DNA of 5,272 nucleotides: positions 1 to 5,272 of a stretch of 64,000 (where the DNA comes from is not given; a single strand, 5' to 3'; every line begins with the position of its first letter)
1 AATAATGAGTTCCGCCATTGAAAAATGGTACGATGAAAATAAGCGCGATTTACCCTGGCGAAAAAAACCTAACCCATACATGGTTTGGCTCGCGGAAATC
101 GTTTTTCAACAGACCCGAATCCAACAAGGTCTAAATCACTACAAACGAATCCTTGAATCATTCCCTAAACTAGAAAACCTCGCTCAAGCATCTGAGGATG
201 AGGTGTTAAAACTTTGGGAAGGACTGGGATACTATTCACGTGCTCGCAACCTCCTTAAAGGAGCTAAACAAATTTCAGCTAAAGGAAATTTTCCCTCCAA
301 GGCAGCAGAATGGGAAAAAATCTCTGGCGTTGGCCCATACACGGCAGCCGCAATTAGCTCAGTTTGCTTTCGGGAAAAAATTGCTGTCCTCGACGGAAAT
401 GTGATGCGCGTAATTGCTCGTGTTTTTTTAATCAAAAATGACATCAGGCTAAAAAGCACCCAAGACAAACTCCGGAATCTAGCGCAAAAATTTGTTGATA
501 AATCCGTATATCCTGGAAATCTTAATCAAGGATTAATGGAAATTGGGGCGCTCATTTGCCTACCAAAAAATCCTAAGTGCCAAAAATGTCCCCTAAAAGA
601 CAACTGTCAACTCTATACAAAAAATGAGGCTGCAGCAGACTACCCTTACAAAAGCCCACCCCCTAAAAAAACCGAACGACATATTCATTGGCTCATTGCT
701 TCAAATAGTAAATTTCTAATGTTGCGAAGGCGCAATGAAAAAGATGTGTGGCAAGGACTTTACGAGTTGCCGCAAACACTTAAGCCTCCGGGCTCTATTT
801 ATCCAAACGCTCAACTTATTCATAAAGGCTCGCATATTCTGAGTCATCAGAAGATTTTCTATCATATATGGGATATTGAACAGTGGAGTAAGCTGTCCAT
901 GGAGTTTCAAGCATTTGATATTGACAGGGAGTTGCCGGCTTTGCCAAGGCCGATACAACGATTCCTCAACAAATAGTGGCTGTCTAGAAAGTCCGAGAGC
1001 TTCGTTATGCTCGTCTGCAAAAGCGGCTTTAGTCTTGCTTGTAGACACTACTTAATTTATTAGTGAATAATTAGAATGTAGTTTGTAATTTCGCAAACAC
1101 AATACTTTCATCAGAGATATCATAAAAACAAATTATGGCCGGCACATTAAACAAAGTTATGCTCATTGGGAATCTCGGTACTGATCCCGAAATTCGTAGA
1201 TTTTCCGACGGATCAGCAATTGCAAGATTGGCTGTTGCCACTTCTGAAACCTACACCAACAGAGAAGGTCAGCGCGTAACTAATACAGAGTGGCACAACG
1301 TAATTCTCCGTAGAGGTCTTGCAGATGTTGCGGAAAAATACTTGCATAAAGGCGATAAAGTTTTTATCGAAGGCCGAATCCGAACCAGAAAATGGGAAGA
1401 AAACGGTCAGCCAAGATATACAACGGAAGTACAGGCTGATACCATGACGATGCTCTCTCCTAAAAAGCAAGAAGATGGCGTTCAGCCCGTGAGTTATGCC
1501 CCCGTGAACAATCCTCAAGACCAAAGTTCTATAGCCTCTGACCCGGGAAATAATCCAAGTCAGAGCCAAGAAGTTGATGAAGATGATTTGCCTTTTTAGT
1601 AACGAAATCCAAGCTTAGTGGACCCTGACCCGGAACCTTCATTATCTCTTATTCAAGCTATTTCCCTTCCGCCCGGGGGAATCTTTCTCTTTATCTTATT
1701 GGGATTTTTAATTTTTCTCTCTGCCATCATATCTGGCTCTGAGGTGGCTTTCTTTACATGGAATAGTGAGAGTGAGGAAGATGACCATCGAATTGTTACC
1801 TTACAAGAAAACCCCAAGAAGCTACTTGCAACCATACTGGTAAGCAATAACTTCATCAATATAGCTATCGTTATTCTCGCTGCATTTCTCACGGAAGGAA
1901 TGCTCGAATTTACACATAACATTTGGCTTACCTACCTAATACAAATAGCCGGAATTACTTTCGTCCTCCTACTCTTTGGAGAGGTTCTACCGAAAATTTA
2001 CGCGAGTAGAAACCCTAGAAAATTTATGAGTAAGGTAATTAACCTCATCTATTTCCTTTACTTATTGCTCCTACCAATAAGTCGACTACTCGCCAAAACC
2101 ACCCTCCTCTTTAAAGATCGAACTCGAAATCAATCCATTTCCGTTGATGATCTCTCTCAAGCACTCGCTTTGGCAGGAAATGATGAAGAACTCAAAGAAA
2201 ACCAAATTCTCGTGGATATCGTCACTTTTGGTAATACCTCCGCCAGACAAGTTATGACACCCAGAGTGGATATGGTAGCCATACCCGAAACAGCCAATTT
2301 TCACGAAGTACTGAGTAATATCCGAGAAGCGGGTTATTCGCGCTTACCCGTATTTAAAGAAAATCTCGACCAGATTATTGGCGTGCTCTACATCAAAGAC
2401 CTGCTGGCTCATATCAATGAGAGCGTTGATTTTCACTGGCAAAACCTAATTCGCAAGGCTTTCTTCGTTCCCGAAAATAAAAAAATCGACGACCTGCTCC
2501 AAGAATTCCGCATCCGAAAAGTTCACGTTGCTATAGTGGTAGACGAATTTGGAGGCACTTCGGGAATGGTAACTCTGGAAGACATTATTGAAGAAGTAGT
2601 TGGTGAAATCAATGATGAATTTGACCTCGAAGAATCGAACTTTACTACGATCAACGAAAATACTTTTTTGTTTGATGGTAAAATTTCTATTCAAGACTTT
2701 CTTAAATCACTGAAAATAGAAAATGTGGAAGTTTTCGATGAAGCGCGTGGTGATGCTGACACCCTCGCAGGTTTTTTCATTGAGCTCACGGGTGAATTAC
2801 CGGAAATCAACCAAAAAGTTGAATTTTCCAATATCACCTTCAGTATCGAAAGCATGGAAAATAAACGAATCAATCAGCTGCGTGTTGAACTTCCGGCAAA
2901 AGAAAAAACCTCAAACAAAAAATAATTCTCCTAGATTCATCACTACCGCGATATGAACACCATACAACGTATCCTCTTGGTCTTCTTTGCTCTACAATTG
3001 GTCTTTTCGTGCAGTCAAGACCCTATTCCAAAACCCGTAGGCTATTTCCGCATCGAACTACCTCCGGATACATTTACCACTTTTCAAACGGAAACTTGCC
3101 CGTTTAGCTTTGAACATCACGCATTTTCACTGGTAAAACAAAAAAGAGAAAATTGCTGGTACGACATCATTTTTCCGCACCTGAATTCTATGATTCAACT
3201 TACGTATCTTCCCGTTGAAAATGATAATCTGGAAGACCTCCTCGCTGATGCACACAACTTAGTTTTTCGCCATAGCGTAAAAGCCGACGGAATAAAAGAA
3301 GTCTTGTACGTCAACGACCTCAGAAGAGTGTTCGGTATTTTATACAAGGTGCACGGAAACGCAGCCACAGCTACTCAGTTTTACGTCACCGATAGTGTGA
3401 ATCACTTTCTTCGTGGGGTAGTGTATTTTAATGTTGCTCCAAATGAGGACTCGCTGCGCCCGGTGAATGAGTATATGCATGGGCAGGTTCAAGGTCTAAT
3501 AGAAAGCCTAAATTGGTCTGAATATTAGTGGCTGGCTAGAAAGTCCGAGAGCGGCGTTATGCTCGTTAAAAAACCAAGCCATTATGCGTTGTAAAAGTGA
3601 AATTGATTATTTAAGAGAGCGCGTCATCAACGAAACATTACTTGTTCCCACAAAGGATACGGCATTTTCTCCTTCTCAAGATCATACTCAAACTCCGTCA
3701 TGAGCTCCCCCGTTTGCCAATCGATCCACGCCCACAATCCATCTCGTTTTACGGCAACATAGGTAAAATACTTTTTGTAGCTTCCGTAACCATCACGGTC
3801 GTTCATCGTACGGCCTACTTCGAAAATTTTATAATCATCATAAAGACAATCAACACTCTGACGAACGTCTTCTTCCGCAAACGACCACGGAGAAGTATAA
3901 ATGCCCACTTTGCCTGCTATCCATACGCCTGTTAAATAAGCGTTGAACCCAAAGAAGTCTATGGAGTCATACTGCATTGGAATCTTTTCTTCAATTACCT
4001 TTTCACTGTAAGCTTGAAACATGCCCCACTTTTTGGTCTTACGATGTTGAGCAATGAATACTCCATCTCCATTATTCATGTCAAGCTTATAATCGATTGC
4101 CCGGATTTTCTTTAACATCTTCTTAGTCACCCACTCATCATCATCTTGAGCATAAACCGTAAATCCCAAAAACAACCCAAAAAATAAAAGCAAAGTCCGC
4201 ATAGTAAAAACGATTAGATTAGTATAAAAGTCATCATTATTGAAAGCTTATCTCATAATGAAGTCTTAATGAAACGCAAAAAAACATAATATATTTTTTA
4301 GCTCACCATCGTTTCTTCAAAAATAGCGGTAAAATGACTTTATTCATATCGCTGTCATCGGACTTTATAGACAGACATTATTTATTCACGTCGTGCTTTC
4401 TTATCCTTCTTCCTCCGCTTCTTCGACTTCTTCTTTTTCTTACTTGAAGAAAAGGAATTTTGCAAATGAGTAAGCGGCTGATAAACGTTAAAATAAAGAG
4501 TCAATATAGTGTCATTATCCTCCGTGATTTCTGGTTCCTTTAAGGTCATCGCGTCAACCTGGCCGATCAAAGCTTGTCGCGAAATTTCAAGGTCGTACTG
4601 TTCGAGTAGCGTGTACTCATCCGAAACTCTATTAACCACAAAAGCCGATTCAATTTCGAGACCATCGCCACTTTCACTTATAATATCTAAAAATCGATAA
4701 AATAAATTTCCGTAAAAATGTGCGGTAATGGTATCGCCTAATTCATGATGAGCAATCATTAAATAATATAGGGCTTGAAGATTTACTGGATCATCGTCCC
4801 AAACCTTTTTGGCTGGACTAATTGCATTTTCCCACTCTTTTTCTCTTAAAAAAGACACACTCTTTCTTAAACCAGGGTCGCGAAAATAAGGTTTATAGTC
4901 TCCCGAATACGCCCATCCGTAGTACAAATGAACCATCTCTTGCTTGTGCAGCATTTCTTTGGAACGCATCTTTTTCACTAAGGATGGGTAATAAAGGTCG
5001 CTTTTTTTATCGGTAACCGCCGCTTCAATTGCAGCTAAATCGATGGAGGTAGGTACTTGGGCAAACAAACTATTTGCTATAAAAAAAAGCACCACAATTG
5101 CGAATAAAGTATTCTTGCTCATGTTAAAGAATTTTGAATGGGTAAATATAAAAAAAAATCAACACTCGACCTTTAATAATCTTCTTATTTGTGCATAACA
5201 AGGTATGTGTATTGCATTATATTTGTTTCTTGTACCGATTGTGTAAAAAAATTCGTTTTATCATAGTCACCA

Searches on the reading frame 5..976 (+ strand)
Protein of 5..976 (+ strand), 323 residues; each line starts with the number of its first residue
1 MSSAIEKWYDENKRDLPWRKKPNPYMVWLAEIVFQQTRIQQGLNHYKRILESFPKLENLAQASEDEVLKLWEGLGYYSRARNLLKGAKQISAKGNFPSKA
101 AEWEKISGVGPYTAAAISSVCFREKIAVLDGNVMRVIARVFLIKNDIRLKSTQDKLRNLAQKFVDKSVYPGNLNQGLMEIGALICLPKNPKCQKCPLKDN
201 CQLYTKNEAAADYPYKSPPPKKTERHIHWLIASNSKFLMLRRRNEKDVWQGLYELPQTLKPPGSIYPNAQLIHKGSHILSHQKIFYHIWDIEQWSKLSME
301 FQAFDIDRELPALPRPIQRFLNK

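Call 33: search_protein_families(library=pfam, proteins=[window:5-976:+], max_evalue=0.01)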
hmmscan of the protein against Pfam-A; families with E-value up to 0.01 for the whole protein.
window:5-976:+ (323 aa): 5 families
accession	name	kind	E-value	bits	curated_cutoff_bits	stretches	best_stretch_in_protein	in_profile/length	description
PF00730.31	HhH-GPD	-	4.3e-18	66.1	26.2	1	30-159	2-105/108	HhH-GPD superfamily base excision DNA repair protein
PF14815.12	NUDIX_4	-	4.3e-09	36.6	35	1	230-322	3-112/113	NUDIX domain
PF00633.29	HHH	-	1.6e-05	24.9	24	1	96-118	6-28/30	Helix-hairpin-helix motif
PF10576.14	EndIII_4Fe-2S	-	0.0011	19.6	20.5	1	185-201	1-17/17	Iron-sulfur binding domain of endonuclease III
PF14520.12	HHH_5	-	0.0037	18.1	27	0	105-129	6-32/57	Helix-hairpin-helix domain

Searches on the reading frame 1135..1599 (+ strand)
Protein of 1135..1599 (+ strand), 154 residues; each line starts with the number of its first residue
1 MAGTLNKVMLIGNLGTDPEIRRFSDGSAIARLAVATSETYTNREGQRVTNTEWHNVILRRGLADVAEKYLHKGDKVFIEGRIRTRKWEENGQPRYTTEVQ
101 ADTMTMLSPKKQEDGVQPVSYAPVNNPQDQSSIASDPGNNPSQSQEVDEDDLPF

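Call 33: search_protein_families(library=pfam, proteins=[window:1135-1599:+], max_evalue=0.01)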
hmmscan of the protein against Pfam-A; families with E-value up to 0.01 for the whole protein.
window:1135-1599:+ (154 aa): 1 family
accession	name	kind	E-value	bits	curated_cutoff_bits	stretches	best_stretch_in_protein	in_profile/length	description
PF00436.31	SSB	-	1.4e-31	109.1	26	1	5-107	1-104/104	Single-strand binding protein family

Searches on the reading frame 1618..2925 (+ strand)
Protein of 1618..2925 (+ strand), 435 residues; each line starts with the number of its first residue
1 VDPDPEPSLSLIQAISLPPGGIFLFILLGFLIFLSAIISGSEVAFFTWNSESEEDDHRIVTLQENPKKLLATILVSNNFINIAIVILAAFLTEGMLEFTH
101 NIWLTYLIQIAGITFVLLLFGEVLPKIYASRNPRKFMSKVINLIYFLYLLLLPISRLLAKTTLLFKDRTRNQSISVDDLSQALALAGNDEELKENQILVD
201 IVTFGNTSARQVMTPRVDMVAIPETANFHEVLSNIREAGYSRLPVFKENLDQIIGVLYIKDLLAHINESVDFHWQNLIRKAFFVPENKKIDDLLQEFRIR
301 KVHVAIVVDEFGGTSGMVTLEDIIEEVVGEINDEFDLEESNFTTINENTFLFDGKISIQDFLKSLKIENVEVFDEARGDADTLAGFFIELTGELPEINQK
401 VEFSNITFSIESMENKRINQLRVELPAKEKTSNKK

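Call 33: search_protein_families(library=pfam, proteins=[window:1618-2925:+], max_evalue=0.01)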
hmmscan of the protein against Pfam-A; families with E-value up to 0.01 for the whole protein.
window:1618-2925:+ (435 aa): 3 families
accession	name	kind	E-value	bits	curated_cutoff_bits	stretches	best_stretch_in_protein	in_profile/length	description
PF01595.25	CNNM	-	2.1e-28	99.7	28.4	1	28-194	3-179/181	Cyclin M transmembrane N-terminal domain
PF03471.22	CorC_HlyC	-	2e-17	63.4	27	1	345-425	3-79/81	Transporter associated domain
PF00571.33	CBS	-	8.7e-17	61.6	24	2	210-267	2-56/57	CBS domain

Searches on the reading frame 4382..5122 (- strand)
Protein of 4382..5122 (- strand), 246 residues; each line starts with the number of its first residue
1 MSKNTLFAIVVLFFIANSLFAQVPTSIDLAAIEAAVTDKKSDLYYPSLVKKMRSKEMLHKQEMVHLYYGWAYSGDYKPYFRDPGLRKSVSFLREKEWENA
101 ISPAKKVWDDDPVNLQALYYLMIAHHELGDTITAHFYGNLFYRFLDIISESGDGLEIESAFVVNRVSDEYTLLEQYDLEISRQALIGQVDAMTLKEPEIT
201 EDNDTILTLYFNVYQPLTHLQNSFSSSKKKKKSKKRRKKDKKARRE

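Call 33: search_protein_families(library=pfam, proteins=[window:4382-5122:-], max_evalue=0.01)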
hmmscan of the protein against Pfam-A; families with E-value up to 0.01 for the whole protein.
window:4382-5122:- (246 aa): 1 family
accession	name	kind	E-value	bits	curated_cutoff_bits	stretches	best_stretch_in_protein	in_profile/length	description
PF16266.10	DUF4919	-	1.5e-33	116.7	29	1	32-204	1-182/186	Domain of unknown function (DUF4919)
